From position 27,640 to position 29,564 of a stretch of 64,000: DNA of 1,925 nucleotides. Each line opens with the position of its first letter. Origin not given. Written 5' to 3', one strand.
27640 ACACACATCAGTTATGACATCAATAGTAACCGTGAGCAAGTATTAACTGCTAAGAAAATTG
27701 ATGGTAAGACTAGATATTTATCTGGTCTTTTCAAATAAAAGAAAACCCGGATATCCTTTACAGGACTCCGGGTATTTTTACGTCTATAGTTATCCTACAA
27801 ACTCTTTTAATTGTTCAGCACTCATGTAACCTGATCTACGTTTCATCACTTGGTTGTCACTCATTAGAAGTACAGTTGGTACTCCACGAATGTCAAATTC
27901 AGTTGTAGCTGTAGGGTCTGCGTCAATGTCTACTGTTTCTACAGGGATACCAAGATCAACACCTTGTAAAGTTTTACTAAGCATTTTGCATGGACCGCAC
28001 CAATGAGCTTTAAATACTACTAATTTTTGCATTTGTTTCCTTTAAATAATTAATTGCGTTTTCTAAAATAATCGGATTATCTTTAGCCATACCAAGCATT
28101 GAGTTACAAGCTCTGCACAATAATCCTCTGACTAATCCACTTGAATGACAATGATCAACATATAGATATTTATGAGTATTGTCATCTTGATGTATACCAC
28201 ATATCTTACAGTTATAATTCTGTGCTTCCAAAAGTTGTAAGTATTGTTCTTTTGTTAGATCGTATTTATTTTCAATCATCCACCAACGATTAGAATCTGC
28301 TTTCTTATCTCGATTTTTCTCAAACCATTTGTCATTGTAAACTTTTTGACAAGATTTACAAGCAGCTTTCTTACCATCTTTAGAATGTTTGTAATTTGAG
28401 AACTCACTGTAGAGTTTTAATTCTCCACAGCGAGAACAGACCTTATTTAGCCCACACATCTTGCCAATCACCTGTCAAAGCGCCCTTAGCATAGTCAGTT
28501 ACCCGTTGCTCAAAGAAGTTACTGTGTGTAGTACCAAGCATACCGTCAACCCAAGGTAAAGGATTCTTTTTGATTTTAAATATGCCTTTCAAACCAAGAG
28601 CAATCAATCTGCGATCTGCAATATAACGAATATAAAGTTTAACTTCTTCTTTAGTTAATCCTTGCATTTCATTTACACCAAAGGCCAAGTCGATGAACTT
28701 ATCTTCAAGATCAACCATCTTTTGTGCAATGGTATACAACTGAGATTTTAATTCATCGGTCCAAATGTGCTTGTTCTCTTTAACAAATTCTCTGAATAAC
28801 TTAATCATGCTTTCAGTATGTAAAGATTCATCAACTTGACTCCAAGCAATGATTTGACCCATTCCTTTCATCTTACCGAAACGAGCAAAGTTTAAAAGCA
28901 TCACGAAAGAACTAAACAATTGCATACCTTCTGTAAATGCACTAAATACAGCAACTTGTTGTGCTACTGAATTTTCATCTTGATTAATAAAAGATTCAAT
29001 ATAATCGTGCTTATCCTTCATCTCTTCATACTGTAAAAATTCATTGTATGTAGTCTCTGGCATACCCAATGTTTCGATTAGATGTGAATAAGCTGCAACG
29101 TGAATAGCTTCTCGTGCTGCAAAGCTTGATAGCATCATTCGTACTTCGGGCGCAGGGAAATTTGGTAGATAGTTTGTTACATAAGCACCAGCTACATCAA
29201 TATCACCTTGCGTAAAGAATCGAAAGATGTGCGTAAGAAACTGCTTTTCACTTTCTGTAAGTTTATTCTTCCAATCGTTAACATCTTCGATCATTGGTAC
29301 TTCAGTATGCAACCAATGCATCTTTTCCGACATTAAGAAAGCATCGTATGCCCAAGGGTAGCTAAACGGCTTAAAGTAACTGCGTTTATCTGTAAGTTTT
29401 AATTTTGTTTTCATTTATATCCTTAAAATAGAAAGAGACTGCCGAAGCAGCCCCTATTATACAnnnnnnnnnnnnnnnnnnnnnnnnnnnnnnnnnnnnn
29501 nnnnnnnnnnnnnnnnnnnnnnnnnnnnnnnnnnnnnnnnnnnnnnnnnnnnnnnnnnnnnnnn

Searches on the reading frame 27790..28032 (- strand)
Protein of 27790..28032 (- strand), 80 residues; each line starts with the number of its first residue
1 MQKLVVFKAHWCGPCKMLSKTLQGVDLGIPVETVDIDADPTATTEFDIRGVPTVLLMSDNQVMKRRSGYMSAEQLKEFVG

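Call 75: search_protein_families(library=pfam, proteins=[window:27790-28032:-], max_evalue=0.001)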
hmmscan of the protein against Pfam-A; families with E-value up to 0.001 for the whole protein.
window:27790-28032:- (80 aa): 5 families
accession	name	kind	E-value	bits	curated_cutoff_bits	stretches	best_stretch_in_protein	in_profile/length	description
PF00085.26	Thioredoxin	-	4e-14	52.9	23.5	1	4-79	22-101/103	Thioredoxin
PF13098.12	Thioredoxin_2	-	1.1e-08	35.7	27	1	3-77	8-102/104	Thioredoxin-like domain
PF00462.30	Glutaredoxin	-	1.3e-06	28.9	22.9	1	5-54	2-50/60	Glutaredoxin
PF05768.20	Glrx-like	-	1.5e-05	25.6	26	1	4-78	2-75/77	Glutaredoxin-like domain (DUF836)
PF13728.12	TraF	-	0.00068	20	23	1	4-77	133-221/224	F plasmid transfer operon protein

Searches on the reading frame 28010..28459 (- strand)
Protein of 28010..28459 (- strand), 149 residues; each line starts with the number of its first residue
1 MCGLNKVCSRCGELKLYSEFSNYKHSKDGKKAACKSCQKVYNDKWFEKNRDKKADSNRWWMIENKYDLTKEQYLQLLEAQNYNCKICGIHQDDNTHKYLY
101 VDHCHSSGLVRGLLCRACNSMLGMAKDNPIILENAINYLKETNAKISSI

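Call 8: search_protein_families(library=pfam, proteins=[window:28010-28459:-], max_evalue=1)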
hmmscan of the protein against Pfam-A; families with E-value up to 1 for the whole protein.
window:28010-28459:- (149 aa): 7 families
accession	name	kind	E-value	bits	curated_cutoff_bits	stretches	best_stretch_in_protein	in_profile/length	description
PF02945.21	Endonuclease_7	-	1.4e-24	86.3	23.6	1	62-140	4-81/82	Recombination endonuclease VII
PF22381.2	Staph_reg_Sar_Rot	-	0.0027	18.2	27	1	62-103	6-39/85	Transcriptional regulator SarA/Rot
PF14066.11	DUF4256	-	0.0032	17.6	27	1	44-129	7-91/173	Protein of unknown function (DUF4256)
PF24046.1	At4g08330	-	0.48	10.9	27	1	112-135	78-101/129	At4g08330 beta-tent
PF05191.20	ADK_lid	-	0.53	10.6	26.6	0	34-47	4-16/36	Adenylate kinase, active site lid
PF12898.13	Stc1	-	0.66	11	24.8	1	7-38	53-83/84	Stc1 domain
PF13717.11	Zn_ribbon_4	-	0.77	10.2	30.3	1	27-41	21-35/36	zinc-ribbon domain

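Call 9: search_protein_families(library=phrogs, proteins=[window:28010-28459:-], max_evalue=0.01)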
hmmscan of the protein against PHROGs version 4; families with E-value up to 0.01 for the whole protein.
window:28010-28459:- (149 aa): 15 families
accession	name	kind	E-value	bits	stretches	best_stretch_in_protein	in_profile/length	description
phrog_2633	-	DNA, RNA and nucleotide metabolism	2.7e-37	129.1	1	5-143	13-140/142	endonuclease VII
phrog_2914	-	DNA, RNA and nucleotide metabolism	3.1e-33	116.1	1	5-144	17-157/190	endonuclease VII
phrog_307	-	DNA, RNA and nucleotide metabolism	1.2e-29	105.4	1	46-144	88-181/334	endonuclease VII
phrog_1035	-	DNA, RNA and nucleotide metabolism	1.9e-23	84.7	1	6-144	64-232/271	endonuclease VII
phrog_423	-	DNA, RNA and nucleotide metabolism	5.6e-14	53.4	1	70-127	12-69/159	endonuclease VII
phrog_2255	-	DNA, RNA and nucleotide metabolism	5.2e-09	36.9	1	6-90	54-119/211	HNH endonuclease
phrog_17507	-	DNA, RNA and nucleotide metabolism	2.1e-08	34.9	1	101-142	1-43/65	endonuclease VII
phrog_5558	-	moron, auxiliary metabolic gene and host takeover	5.3e-08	34.2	1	5-54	65-114/130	Lar-like restriction alleviation protein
phrog_2340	-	DNA, RNA and nucleotide metabolism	2.4e-05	25.5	1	5-58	8-63/171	endonuclease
phrog_30859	-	unknown function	7.9e-05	24.4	1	5-54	2-51/117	-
phrog_5767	-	transcription regulation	8.4e-05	23.1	1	3-39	352-391/393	sigma factor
phrog_11865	-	DNA, RNA and nucleotide metabolism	8.5e-05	24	1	101-124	2-25/95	endonuclease VII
phrog_10675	-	unknown function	0.00063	20.9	1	5-65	5-65/98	-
phrog_12813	-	unknown function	0.0027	18.6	1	5-41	153-189/199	-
phrog_6611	-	unknown function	0.0045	18.1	1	5-42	141-178/180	-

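Call 21: search_protein_families(library=ncbifam, proteins=[window:28010-28459:-], max_evalue=1)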
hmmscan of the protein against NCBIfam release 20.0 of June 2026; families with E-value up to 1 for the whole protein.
window:28010-28459:- (149 aa): 2 families
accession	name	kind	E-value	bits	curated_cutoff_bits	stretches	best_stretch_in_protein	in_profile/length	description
NF047912.1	ECs_2282_CxxC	subfamily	0.15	12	37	1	8-50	5-46/60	ECs_2282 family putative zinc-binding protein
NF040826.1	lxa_BCAM0308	equivalog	0.18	11.5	100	1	6-43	24-61/153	BCAM0308 family protein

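Call 63: search_dna_similar(query=window:28010-28459:-, collection=phages, mode=protein, max_evalue=0.001, max_rows=25)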
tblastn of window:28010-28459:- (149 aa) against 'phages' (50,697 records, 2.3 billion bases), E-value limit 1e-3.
Records with a match: 2082; places in all: 2216; records where one place covers at least 80% of the query: 473.
Best place of each record, by identity: 60-80% 1; <60% 2081.
By first word of the organism name: Mycobacterium 1179; Klebsiella 162; Gordonia 128; Escherichia 107; Streptomyces 57; Rhodococcus 55; Pseudomonas 46; Yersinia 42; Salmonella 40; Synechococcus 35; and 56 more.
By host as written in the record: Mycobacterium smegmatis mc2 155 837; Mycobacterium smegmatis mc#155 152; Gordonia terrae 3612 103; - 85; Klebsiella pneumoniae 83; Mycobacterium smegmatis mc2155 71; Escherichia coli 48; Rhodococcus erythropolis RIA 643 37; and 274 more.
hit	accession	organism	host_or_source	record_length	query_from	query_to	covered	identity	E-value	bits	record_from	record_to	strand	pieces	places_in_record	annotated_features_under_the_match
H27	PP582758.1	Klebsiella phage vB_KM5a1-KLB7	Klebsiella sp. M5a1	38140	3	139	92%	42.8%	8e-22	96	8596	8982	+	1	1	endonuclease VII protein | internal virion protein A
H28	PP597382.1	Klebsiella phage vB_KM5a1-KLB12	Klebsiella sp. M5a1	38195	3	139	92%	42.8%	8e-22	96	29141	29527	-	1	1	recombination endonuclease VII | internal virion protein A | ribosome_binding_site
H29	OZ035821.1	Kayfunavirus PDP21P1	-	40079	4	149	98%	39.9%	6e-22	96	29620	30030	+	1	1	record has no annotation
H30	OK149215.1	Klebsiella phage vB_KpnP_IME305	Klebsiella pneumoniae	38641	3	139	92%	42.3%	1e-22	98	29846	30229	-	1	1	endonuclease VII | protein inside capsid A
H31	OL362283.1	Klebsiella phage 69101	Klebsiella pneumoniae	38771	3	139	92%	42.3%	2e-22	97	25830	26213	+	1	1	putative integration and excision endonuclease VII | scaffold protein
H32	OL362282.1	Klebsiella phage 6998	Klebsiella pneumoniae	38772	3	139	92%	42.3%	2e-22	97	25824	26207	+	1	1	putative integration and excision endonuclease VII | scaffold protein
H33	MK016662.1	Synechococcus phage S-B28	Synechococcus sp. KSHK05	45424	4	140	92%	42.3%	1e-20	92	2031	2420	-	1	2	putative integration and excision endonuclease VII | hypothetical protein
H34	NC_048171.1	Synechococcus phage S-B28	Synechococcus sp. KSHK05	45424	4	140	92%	42.3%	1e-20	92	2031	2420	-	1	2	endonuclease VII | hypothetical protein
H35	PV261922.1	Synechococcus phage 7B11-B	Synechococcus sp. WH 7803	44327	4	140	92%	42.3%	1e-20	92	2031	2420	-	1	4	recombination endonuclease VII | hypothetical protein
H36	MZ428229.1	Klebsiella phage vB_KpnP-VAC1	Klebsiella pneumoniae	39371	3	140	93%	42.0%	5e-23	99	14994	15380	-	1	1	endonuclease | internal virion protein A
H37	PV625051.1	Klebsiella phage vB_Kpn_002_Koku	Klebsiella pneumoniae subsp. pneumoniae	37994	3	140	93%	42.0%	7e-23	99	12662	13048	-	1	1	endonuclease VII | internal virion protein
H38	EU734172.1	Escherichia phage EcoDS1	Escherichia coli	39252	4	149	98%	39.2%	6e-21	93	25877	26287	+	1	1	13.5: gp13.5 | 14: gp14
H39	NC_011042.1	Escherichia phage EcoDS1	Escherichia coli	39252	4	149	98%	39.2%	6e-21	93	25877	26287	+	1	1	13.5: endonuclease VII | 14: internal virion protein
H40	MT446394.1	Escherichia virus TH20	Escherichia coli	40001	4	149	98%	39.2%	6e-21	93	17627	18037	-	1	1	record has no annotation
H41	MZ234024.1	Escherichia phage vB_EcoP-101136BS1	Escherichia coli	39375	4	149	98%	39.2%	7e-21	93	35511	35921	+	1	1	endonuclease VII | internal (core) protein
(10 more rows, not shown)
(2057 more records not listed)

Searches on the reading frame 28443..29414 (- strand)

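Call 75: search_protein_families(library=pfam, proteins=[window:28443-29414:-], max_evalue=0.001)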
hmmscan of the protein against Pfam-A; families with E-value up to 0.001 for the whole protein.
window:28443-29414:- (323 aa): 1 family
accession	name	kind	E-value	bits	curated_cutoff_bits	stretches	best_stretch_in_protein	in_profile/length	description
PF00268.27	Ribonuc_red_sm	-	8.7e-76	255.4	33.6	1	13-285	3-281/281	Ribonucleotide reductase, small chain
